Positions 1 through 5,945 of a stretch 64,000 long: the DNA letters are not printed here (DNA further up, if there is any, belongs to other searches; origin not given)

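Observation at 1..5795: Giant (>1930 aa) type-I membrane surface protein: Cys-rich repeat array plus lipase-like hydrolase domain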

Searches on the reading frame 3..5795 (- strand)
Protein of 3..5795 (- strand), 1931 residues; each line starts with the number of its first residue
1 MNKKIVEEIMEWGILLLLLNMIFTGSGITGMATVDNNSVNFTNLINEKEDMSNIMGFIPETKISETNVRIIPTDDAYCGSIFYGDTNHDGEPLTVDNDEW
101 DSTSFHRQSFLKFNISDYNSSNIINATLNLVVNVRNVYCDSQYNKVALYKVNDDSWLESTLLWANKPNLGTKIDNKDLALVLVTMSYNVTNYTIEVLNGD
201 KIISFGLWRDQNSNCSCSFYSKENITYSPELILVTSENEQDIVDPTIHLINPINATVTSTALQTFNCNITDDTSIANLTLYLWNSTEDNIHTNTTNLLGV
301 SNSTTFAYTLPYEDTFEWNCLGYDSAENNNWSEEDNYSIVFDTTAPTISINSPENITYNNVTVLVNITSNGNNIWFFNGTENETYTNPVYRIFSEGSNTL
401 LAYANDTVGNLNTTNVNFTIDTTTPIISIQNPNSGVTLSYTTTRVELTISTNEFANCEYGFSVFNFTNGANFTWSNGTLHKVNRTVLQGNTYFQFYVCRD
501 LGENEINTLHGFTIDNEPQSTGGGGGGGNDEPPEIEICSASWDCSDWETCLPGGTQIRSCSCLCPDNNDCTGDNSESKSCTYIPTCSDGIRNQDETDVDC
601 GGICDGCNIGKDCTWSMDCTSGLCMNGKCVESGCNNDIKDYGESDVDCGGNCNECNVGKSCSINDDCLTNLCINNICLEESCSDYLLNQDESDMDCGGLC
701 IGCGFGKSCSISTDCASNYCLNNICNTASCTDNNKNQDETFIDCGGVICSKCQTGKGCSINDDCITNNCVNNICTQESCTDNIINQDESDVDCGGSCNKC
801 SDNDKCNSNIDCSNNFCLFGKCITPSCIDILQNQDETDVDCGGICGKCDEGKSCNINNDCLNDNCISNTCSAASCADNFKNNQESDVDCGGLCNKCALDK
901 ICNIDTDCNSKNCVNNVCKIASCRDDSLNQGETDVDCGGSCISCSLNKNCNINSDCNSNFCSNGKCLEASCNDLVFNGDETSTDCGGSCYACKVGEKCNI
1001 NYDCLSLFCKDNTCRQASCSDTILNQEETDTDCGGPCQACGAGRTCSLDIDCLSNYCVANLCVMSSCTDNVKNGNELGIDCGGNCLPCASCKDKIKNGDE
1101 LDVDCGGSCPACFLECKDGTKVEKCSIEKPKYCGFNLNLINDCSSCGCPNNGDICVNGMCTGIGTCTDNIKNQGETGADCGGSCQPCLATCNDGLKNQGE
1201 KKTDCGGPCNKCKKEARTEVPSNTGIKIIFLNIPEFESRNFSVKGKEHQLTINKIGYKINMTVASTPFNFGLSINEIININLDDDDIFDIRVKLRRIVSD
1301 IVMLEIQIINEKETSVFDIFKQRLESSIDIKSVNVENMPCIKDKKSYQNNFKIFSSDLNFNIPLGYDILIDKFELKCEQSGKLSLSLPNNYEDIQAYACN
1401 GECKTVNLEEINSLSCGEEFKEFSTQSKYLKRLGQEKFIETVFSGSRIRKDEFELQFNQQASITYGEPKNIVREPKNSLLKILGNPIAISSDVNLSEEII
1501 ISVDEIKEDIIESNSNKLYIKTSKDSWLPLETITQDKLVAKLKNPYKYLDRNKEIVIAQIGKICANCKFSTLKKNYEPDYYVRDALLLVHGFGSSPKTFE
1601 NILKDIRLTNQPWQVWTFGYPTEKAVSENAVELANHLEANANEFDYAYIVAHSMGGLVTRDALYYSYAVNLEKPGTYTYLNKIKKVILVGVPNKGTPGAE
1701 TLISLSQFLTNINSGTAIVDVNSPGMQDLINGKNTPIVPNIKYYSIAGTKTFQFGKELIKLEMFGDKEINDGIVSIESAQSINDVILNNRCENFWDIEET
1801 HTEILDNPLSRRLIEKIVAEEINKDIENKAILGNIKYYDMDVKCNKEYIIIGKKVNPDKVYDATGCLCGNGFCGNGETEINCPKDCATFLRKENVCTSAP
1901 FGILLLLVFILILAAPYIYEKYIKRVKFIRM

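Call 4: search_protein_families(library=pfam, proteins=[window:3-5795:-], max_evalue=0.1)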
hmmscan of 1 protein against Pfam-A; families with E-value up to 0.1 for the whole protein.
window:3-5795:- (1931 aa): 5 families
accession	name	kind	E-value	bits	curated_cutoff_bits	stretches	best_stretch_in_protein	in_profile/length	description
PF24517.2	CBM96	-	1.8e-21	77.1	26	1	68-234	3-163/164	Carbohydrate-binding module family 96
PF24096.1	DUF7379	-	3.4e-08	34.1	33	1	1586-1717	1-137/191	Domain of unknown function (DUF7379)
PF19077.6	Big_13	-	0.0027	18.6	27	1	342-422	25-102/102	Bacterial Ig-like domain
PF12697.13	Abhydrolase_6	-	0.076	14.1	26.3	0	1586-1663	1-84/217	Alpha/beta hydrolase family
PF05057.20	DUF676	-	0.091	12.7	20.3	0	1648-1672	81-105/217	Putative serine esterase (DUF676)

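Call 5: search_protein_families(library=ncbifam, proteins=[window:3-5795:-], max_evalue=0.1)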
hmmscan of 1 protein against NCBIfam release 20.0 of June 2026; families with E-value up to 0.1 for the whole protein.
window:3-5795:- (1931 aa): 3 families
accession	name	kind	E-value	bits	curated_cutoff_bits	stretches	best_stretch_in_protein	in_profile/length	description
NF011457.0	PRK14875.1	equivalog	0.0022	17.1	307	1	1584-1660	133-213/372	acetoin dehydrogenase dihydrolipoyllysine-residue acetyltransferase subunit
TIGR01738.1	bioH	equivalog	0.012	15.3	206.95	1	1584-1660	5-80/245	pimeloyl-ACP methyl ester esterase BioH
NF047446.1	barrel_OmpL47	domain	0.017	15.5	40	1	378-420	26-68/68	OmpL47-type beta-barrel domain-containing protein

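Call 11: find_homologous_proteins(query=window:3-5795:-)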
Query window:3-5795:- (1931 aa): 43 proteins with E <= 0.001 among 8000 candidates.
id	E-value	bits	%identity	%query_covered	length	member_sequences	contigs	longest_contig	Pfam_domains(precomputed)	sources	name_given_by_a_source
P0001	1.0e-146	508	38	34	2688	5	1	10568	PF00147.24,PF13385.14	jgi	-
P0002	1.4e-132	461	57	5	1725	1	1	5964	PF13385.14,PF19077.7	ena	-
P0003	3.8e-86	308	41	11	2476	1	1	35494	PF17957.8,PF13385.14,PF18027.7,PF19077.7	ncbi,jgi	jgi:murein tripeptide amidase MpaA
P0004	1.8e-73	265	48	12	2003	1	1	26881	PF13229.13,PF19077.7,PF05048.20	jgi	jgi:hypothetical protein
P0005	1.7e-65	239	38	11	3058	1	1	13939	PF07495.20,PF17210.10,PF09136.17,PF19077.7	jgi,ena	-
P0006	2.8e-63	232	42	13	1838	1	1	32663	-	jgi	jgi:hypothetical protein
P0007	3.5e-60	221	50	6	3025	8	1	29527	PF12245.15,PF19077.7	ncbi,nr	ncbi:hypothetical protein HN747_01690 [archaeon]|nr:hypothetical protein [archaeon]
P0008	5.2e-60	221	34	14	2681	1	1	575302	PF15418.13,PF17957.8,PF13385.14,PF19077.7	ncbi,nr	ncbi:metallophosphoesterase [Candidatus Pacearchaeota archaeon]|nr:metallophosphoesterase [Candidatu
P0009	1.8e-55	206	39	22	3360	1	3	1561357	PF13229.13,PF07705.18,PF13620.13,PF05048.20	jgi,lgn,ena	jgi:parallel beta-helix repeat protein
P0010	5.4e-55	204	38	10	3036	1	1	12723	PF13385.14,PF09136.17,PF19077.7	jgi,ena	-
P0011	9.7e-42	160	35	13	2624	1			-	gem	-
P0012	1.5e-41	160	38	5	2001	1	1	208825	PF09662.15,PF17957.8,PF19653.5,PF19077.7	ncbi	-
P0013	1.5e-29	120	28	19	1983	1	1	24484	PF17957.8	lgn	-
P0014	5.8e-29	118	45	8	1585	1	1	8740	PF09136.17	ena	-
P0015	6.7e-27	111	47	8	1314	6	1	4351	PF13385.14,PF19077.7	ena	-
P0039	1.7e-7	47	32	5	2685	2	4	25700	PF00404.25,PF24517.3,PF00963.25,PF02884.23,PF02018.24,PF02278.27,PF08124.18,PF00395.26,PF02368.25,PF22637.3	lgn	-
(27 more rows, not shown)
